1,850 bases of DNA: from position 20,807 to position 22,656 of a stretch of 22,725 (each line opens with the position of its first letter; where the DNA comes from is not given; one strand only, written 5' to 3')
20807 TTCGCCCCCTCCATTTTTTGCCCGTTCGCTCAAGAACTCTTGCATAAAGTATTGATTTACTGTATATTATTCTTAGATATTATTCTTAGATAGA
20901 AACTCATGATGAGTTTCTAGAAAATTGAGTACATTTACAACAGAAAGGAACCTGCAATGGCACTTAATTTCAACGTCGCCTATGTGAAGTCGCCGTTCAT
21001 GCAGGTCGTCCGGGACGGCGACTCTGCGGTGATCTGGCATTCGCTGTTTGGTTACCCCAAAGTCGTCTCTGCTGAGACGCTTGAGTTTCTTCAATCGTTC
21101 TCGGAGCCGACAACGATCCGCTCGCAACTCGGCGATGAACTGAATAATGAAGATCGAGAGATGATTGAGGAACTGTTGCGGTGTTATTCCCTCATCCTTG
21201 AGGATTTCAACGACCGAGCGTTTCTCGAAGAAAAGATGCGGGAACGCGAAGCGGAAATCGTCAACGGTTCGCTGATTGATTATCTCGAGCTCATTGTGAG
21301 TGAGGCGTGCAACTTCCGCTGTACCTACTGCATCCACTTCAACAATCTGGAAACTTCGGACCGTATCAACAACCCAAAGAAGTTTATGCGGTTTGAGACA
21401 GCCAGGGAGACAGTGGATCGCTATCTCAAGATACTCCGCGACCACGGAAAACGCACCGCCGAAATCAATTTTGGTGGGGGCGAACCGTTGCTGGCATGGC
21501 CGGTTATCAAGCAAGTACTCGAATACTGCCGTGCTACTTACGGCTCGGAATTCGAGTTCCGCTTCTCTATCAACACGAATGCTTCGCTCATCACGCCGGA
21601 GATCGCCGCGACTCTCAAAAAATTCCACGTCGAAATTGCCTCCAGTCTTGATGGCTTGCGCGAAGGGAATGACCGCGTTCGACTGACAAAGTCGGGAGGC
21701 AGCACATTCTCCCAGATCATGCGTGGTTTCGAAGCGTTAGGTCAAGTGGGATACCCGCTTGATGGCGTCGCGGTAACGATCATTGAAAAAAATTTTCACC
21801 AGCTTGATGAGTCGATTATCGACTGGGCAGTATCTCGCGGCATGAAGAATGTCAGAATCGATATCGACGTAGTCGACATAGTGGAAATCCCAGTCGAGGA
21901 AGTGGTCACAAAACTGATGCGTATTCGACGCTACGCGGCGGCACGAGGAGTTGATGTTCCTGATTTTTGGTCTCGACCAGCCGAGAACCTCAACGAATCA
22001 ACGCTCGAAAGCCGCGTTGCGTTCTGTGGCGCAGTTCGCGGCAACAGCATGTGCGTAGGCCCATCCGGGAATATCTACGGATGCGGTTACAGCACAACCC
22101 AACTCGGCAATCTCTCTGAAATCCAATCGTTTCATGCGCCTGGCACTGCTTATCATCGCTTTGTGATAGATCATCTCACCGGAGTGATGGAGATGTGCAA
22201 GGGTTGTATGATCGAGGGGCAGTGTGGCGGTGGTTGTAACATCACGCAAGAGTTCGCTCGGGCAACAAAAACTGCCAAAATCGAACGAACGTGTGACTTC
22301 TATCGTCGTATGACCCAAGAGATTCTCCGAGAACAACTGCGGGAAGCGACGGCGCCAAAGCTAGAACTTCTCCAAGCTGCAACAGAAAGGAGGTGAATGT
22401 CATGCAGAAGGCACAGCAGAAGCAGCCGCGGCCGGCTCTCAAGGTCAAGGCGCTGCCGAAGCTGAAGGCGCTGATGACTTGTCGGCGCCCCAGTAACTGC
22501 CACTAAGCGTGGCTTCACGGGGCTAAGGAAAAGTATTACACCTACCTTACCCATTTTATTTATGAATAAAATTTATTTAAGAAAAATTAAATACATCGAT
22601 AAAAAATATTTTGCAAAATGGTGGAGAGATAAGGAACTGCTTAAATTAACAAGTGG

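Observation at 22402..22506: Precursor-like peptide has a strongly basic, acid-free leader with a KAL-type repeat and a tiny C-terminal core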

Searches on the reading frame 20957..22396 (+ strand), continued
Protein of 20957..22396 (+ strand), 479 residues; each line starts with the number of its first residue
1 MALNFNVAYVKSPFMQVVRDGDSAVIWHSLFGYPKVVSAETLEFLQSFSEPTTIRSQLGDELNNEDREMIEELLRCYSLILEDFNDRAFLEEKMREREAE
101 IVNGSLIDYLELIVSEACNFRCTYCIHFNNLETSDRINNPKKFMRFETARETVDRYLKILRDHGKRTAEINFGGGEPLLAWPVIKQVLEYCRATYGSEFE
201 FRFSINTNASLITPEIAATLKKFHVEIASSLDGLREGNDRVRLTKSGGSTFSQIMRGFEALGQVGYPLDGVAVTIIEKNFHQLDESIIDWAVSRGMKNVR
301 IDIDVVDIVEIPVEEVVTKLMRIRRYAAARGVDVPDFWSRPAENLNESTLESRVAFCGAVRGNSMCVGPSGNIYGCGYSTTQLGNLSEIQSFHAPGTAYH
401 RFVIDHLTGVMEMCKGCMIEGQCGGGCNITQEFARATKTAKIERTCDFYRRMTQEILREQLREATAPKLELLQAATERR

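Call 38: search_solved_structures(query=window:20957-22396:+, max_evalue=0.00001, show_alignments=1)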
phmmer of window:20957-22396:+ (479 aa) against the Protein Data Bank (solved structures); distinct sequences matched with E-value up to 0.00001: 5.
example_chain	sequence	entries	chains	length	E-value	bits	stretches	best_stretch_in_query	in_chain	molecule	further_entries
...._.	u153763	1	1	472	2.7e-32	115.3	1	17-458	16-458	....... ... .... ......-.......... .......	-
5wgg_A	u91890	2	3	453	2.5e-18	69.2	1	38-429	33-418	Radical SAM domain protein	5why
4k37_A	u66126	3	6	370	5.5e-11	45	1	114-261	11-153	Anaerobic sulfatase-maturating enzyme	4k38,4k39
4k36_A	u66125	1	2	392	5.6e-11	45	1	114-261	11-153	Anaerobic sulfatase-maturating enzyme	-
9gm3_A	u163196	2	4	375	9.5e-08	34.4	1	114-261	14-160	ChlB radical SAM domain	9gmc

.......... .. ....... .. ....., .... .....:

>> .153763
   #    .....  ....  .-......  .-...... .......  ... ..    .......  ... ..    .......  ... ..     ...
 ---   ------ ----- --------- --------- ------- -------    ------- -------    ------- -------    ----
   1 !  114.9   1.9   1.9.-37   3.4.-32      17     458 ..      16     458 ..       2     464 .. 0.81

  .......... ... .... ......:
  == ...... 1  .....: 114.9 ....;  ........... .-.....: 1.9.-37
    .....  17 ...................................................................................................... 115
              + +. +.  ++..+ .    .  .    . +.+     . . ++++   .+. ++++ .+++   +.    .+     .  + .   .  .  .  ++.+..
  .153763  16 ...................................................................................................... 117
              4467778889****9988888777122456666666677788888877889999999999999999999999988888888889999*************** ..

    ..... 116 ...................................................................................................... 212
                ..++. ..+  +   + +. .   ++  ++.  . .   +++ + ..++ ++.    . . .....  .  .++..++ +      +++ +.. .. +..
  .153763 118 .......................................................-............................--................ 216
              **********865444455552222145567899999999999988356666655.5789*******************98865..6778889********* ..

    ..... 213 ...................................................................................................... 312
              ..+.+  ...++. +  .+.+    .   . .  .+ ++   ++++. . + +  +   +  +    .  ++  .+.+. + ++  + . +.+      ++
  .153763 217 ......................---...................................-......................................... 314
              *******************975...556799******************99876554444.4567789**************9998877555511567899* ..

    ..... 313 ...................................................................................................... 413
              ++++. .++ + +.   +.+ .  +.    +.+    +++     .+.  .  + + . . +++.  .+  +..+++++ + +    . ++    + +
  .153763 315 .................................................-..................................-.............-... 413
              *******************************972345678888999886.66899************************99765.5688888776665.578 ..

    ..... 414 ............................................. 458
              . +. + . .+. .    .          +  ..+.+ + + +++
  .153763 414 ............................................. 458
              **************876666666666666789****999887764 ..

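Call 47: predict_structure(alignment_id=A2)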
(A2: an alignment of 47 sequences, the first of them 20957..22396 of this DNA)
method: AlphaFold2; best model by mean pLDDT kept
length: 479 residues; sequences in the alignment: 47
mean_pLDDT: 75.6   pTM: 0.74
mean pLDDT of the five models: 75.6, 71.6, 71.1, 70.7, 64.7
residues with pLDDT >= 90: 115; 70-90: 221; 50-70: 74; < 50: 69
segments of 3 or more residues with pLDDT < 50: 118-136, 231-249, 354-356, 424-437, 468-479
pLDDT, mean of each block of 10 residues (from residue 1): 90 88 86 85 93 89 87 92 89 83 84 67 41 49 88 94 93 78 96 96 82 92 80 42 36 76 84 72 81 80 72 89 90 67 60 54 79 69 84 84 73 59 46 50 70 81 65 37
secondary structure, 60 per line:
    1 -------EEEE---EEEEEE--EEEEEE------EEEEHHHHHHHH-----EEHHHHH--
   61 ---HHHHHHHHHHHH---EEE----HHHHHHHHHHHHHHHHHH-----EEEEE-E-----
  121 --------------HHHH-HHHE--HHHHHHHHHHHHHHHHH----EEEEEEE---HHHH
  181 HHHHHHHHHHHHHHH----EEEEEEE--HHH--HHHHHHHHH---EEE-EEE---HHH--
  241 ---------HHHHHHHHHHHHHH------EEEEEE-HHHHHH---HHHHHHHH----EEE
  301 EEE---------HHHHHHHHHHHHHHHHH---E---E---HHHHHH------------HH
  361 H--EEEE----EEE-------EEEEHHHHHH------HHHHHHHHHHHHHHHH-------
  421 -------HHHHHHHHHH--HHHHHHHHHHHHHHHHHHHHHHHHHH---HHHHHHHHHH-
elements in order: E8-11 E15-20 E23-28 E35-38 H39-46 H54-58 H64-75 E79-81 H86-103 E109-113 H135-138 H146-162 E167-173 H177-195 E200-206 H214-222 E226-228 E230-232 H250-263 E270-275 H277-282 H286-293 E298-303 H313-329 H341-346 E364-367 E372-374 E382-385 H386-391 H398-413 H428-437 H440-465 H469-478

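Call 49: fold_search(model_id=the predicted structure, library=pdb)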
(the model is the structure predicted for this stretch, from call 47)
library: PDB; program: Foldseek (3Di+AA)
matches with E <= 10: 1270; with E <= 0.001: 60
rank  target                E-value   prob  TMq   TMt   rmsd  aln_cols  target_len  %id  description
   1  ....                  6.3e-25  1.00  0.74  0.79   4.4       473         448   19  X-Ray Crystal Structure of TigE from Paramaledivibacter caminithermalis (released 2024-02-07)
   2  5why_B                1.6e-13  1.00  0.54  0.60   9.4       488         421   20  Structural Insights into Thioether Bond Formation in the Biosynthesis of Sactipeptides (released 2017-07-26)
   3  5why_A                1.9e-13  1.00  0.58  0.66   8.3       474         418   18  Structural Insights into Thioether Bond Formation in the Biosynthesis of Sactipeptides (released 2017-07-26)
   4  5wgg_A                6.2e-13  1.00  0.57  0.62   7.8       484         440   19  Structural Insights into Thioether Bond Formation in the Biosynthesis of Sactipeptides (released 2017-07-26)
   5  4k37_A                1.4e-10  1.00  0.54  0.69   5.1       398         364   17  Native anSMEcpe with bound AdoMet (released 2013-05-08)
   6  4k39_A                3.2e-10  1.00  0.54  0.69   5.3       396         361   18  Native anSMEcpe with bound AdoMet and Cp18Cys peptide (released 2013-05-08)
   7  4k38_A                4.4e-10  1.00  0.52  0.66   5.7       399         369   18  Native anSMEcpe with bound AdoMet and Kp18Cys peptide (released 2013-05-08)
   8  9gmc_A                5.2e-10  1.00  0.51  0.63   5.2       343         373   17  Crystal structure of the complex formed between the radical SAM protein ChlB and the R3A mutant of ChlA (released 2025-06-25)
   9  4k36_B                5.5e-10  1.00  0.49  0.62   5.4       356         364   20  His6 tagged anSMEcpe with bound AdoMet (released 2013-05-08)
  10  4k36_A                5.5e-10  1.00  0.49  0.61   8.4       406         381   17  His6 tagged anSMEcpe with bound AdoMet (released 2013-05-08)
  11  4k37_B                1.4e-09  1.00  0.53  0.67   5.7       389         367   16  Native anSMEcpe with bound AdoMet (released 2013-05-08)
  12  4k38_B                1.5e-09  1.00  0.48  0.62   5.3       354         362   20  Native anSMEcpe with bound AdoMet and Kp18Cys peptide (released 2013-05-08)
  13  9gm3_C                2.1e-09  1.00  0.51  0.64   5.2       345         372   17  Crystal structure of the complex formed between the radical SAM protein ChlB and the leader region of its precursor su (released 2025-06-25)
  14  9gm3_A                2.7e-09  1.00  0.51  0.63   5.2       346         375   17  Crystal structure of the complex formed between the radical SAM protein ChlB and the leader region of its precursor su (released 2025-06-25)
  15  4k39_B                2.7e-09  1.00  0.52  0.67   5.6       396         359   17  Native anSMEcpe with bound AdoMet and Cp18Cys peptide (released 2013-05-08)
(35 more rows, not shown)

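Call 55: find_related_loci(query=A1, collection=viral_contigs, flank=5000)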
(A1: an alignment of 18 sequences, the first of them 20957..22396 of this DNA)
Query A1 (479 aa) in viral_contigs; peptide patterns used: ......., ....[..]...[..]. (x = any residue, [..] = any of these).
107 stretches matched a pattern; 28 encode a relative of the query (tblastn E <= 1e-3); 28 distinct loci.
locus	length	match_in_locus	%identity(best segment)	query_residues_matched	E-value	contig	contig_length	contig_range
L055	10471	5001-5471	27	109-263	6e-10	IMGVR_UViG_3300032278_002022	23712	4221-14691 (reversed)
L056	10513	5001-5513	25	88-263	2e-8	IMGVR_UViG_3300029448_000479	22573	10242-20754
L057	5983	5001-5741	22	9-261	1e-7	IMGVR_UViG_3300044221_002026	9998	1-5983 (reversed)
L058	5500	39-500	25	102-242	4e-7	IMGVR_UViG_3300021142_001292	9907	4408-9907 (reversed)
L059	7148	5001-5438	25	110-242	5e-7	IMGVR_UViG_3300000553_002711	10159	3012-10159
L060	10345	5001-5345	28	118-246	4e-7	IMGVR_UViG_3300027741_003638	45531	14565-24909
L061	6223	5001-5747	23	7-259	1e-6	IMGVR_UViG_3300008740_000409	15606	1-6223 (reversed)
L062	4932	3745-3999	32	157-242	2e-6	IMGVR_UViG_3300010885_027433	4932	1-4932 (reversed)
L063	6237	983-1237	32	157-242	2e-6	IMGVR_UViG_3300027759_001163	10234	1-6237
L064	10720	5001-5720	23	9-254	3e-6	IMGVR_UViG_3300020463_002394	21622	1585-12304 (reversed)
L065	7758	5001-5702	23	7-242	3e-6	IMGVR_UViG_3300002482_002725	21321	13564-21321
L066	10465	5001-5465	25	107-263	1e-5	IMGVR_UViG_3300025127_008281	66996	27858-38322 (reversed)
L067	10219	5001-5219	32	169-242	1e-5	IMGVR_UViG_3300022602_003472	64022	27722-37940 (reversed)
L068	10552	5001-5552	21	107-302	4e-5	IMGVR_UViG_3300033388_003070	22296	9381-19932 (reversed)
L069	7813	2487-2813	26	114-236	4e-5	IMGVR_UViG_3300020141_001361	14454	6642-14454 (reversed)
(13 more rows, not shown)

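Call 68: search_protein_families(library=padloc, proteins=[window:20957-22396:+, L001:5610-6329:+, L006:5611-6093:+, L007:1915-2553:+, L048:5554-6225:+], max_evalue=0.001)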
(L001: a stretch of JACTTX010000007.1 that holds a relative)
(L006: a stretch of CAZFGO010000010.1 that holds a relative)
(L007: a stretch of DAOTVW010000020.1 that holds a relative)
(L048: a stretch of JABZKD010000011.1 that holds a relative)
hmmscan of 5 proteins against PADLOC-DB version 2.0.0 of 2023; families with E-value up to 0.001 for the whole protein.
window:20957-22396:+ (479 aa): 2 families
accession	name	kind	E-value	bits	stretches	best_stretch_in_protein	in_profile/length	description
PDLC02903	pVip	-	5.5e-15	53.5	1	113-238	5-107/257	Viperins not associated with kinases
PDLC02904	pVip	-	9.4e-10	36.4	1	114-237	9-113/262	Viperins associated with kinases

L001:5610-6329:+ (239 aa): 8 families
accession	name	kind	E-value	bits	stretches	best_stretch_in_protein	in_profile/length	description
PDLC04907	PDC-S09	-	3.1e-08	31.7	1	3-72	8-78/114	-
PDLC04903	PDC-S09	-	3.8e-08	31.6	1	4-62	6-66/108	-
PDLC04906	PDC-S09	-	4.8e-07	28.1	1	3-54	5-57/98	-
PDLC04904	PDC-S09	-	9.3e-06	23.8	1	10-52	13-55/104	-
PDLC04905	PDC-S09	-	1.6e-05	23.2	1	9-53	8-53/101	-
PDLC04902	PDC-S09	-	1.7e-05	23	1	11-52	10-51/97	-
PDLC04778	PDC-M70A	-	0.00029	18.3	0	12-52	39-77/355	-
PDLC04369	PDC-M05A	-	0.00096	16.8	0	22-51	103-132/201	-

L006:5611-6093:+ (160 aa): 0 families

L007:1915-2553:+ (212 aa): 1 family
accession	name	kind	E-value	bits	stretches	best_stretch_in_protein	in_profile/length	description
PDLC04134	mad2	-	1.2e-12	45.5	1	35-124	288-379/492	mads_2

L048:5554-6225:+ (223 aa): 8 families
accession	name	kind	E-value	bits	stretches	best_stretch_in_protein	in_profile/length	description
PDLC04903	PDC-S09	-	1e-05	23.8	1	8-67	11-72/108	-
PDLC04906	PDC-S09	-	4.9e-05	21.6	1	8-46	4-48/98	-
PDLC04778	PDC-M70A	-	9.9e-05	19.8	1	9-73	34-98/355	-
PDLC04904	PDC-S09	-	0.00016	19.8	1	9-48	14-50/104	-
PDLC04902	PDC-S09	-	0.00041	18.6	0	7-46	8-45/97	-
PDLC04907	PDC-S09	-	0.00041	18.4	1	8-65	14-72/114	-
PDLC04368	PDC-M05A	-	0.0005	17.9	1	11-52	96-139/201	-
PDLC04905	PDC-S09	-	0.00074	17.8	0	9-45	9-45/101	-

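Call 74: find_related_loci(query=A1, collection=metagenome_contigs, flank=3500)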
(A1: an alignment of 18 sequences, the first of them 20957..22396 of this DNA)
Query A1 (479 aa) in metagenome_contigs; peptide patterns used: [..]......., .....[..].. (x = any residue, [..] = any of these).
600 stretches matched a pattern (row limit reached: there are more); 466 encode a relative of the query (tblastn E <= 1e-3); the best 80 are kept; 80 distinct loci.
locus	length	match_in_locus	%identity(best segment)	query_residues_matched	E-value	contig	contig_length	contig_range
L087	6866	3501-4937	87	1-479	0e+0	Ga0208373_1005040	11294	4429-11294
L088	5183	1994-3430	86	1-479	0e+0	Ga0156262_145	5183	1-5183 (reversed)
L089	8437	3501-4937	86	1-479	0e+0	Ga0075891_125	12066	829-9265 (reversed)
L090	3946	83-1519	87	1-479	0e+0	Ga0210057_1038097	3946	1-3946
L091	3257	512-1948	86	1-479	0e+0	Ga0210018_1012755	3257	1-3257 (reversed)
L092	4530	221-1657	86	1-479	0e+0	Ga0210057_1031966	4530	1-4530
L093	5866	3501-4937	86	1-479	0e+0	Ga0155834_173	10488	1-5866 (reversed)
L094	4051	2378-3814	87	1-479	0e+0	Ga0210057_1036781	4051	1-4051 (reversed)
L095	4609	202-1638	88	1-479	0e+0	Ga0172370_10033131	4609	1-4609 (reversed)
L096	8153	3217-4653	84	1-479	0e+0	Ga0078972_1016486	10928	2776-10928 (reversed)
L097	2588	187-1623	86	1-479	0e+0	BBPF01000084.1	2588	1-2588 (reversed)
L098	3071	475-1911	85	1-479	0e+0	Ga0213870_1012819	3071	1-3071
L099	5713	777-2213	85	1-479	0e+0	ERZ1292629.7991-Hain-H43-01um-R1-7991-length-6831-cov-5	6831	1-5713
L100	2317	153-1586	82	1-478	0e+0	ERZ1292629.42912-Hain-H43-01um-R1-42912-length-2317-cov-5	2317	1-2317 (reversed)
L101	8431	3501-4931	83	1-477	0e+0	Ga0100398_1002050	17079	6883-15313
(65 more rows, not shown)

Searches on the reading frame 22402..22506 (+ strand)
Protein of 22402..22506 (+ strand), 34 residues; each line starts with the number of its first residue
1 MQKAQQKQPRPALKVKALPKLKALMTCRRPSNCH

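Call 7: search_protein_families(library=ncbifam, proteins=[window:22402-22506:+], max_evalue=0.01)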
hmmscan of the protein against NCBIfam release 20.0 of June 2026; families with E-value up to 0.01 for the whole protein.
window:22402-22506:+ (34 aa): 0 families

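Call 8: search_protein_families(library=pfam, proteins=[window:22402-22506:+], max_evalue=0.01)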
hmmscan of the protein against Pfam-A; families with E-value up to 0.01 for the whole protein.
window:22402-22506:+ (34 aa): 0 families

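Call 29: list_cluster_members(proteins=[window:22402-22503:+, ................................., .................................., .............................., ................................, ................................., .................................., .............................])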
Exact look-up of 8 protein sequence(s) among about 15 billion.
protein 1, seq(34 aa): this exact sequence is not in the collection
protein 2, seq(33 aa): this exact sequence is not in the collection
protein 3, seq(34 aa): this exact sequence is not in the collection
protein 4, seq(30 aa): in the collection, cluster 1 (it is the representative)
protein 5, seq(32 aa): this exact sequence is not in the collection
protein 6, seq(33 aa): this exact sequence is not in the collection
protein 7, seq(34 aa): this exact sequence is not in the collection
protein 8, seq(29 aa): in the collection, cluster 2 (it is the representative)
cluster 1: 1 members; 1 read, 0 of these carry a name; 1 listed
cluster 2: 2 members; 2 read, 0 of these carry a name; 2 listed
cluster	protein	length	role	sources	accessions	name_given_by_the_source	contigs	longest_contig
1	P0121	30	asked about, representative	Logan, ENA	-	-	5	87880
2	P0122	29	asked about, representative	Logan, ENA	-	-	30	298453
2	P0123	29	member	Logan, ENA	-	-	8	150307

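Call 30: search_protein_families(library=ncbifam, proteins=[window:22402-22503:+], max_evalue=10)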
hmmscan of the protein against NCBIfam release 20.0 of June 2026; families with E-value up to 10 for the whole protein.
seq(34 aa): 0 families
